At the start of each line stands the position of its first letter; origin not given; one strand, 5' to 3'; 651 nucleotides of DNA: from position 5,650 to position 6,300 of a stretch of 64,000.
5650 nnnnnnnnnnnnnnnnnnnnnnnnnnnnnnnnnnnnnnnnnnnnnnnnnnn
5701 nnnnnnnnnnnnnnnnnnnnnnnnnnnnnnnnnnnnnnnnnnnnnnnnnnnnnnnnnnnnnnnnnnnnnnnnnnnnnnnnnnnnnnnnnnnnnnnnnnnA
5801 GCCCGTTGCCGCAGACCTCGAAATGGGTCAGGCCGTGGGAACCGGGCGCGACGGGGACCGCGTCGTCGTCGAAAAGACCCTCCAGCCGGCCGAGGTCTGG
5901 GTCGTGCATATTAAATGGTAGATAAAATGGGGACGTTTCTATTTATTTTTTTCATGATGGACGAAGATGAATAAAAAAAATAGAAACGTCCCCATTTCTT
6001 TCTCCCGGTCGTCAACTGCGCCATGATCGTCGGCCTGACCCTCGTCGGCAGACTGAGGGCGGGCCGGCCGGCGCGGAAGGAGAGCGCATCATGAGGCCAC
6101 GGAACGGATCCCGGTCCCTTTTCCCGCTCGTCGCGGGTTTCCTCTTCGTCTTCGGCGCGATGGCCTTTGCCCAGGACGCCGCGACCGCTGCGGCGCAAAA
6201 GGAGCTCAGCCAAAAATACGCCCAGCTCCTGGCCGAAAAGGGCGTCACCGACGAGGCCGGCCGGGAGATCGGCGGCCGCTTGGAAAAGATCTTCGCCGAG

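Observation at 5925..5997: Repeated palindromic element family with conserved 22-nt arm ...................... (copy 1, terminator context)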

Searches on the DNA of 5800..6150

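Call 12: search_rna_families(source=window, start=5800, end=6150, threshold=evalue, max_evalue=10, show_alignments=2)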
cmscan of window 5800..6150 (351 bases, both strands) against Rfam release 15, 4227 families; matches with E-value up to 10: 21.
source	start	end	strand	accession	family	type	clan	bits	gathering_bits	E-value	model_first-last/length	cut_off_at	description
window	5926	5996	-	RF04134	MIR7504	Gene; miRNA;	-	35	83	9.4e-05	1-124/124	no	MIR7504 microRNA precursor family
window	5925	5997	-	RF03313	mir-1468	Gene; miRNA;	-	32.1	95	0.00015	1-86/86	no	mir-1468 microRNA precursor family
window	5927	5995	+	RF04209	MIR7533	Gene; miRNA;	-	30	230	0.00026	1-249/249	no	MIR7533 microRNA precursor family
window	5927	5995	-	RF04209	MIR7533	Gene; miRNA;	-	29.8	230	0.00029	1-249/249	no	MIR7533 microRNA precursor family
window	5926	5996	+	RF03659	MIR2871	Gene; miRNA;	-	27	99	0.0049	1-118/118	no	MIR2871 microRNA precursor family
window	5926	5996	-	RF03659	MIR2871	Gene; miRNA;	-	26.9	99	0.005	1-118/118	no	MIR2871 microRNA precursor family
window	5915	6006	-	RF04118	MIR9481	Gene; miRNA;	-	25.5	130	0.003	1-135/135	no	MIR9481 microRNA precursor family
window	5909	6015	-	RF04079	MIR161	Gene; miRNA;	-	23.4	90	0.0088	1-136/136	no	MIR161 microRNA precursor family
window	5932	5983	+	RF03794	MIR5298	Gene; miRNA;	-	23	70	0.23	1-80/80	no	MIR5298 microRNA precursor family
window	5933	5991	+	RF03566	mir-4875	Gene; miRNA;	-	22.9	90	0.025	1-73/73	no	mir-4875 microRNA precursor family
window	5926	5996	-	RF00886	MIR807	Gene; miRNA;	-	21.9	113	0.034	1-176/176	no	MIR807 microRNA precursor family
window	5917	6004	+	RF04295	mir-329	Gene; miRNA;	CL00149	20.4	76.8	0.062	1-80/80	no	mir-329 microRNA precursor family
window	5931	5989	-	RF03566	mir-4875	Gene; miRNA;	-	19.9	90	0.18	1-73/73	no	mir-4875 microRNA precursor family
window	5923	5999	+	RF03851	mir-1002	Gene; miRNA;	-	19.4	85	1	1-89/89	no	mir-1002 microRNA precursor family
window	5942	5984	-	RF00364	mir-BART2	Gene; miRNA;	-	18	60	1.5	1-62/62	no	mir-BART2 microRNA precursor family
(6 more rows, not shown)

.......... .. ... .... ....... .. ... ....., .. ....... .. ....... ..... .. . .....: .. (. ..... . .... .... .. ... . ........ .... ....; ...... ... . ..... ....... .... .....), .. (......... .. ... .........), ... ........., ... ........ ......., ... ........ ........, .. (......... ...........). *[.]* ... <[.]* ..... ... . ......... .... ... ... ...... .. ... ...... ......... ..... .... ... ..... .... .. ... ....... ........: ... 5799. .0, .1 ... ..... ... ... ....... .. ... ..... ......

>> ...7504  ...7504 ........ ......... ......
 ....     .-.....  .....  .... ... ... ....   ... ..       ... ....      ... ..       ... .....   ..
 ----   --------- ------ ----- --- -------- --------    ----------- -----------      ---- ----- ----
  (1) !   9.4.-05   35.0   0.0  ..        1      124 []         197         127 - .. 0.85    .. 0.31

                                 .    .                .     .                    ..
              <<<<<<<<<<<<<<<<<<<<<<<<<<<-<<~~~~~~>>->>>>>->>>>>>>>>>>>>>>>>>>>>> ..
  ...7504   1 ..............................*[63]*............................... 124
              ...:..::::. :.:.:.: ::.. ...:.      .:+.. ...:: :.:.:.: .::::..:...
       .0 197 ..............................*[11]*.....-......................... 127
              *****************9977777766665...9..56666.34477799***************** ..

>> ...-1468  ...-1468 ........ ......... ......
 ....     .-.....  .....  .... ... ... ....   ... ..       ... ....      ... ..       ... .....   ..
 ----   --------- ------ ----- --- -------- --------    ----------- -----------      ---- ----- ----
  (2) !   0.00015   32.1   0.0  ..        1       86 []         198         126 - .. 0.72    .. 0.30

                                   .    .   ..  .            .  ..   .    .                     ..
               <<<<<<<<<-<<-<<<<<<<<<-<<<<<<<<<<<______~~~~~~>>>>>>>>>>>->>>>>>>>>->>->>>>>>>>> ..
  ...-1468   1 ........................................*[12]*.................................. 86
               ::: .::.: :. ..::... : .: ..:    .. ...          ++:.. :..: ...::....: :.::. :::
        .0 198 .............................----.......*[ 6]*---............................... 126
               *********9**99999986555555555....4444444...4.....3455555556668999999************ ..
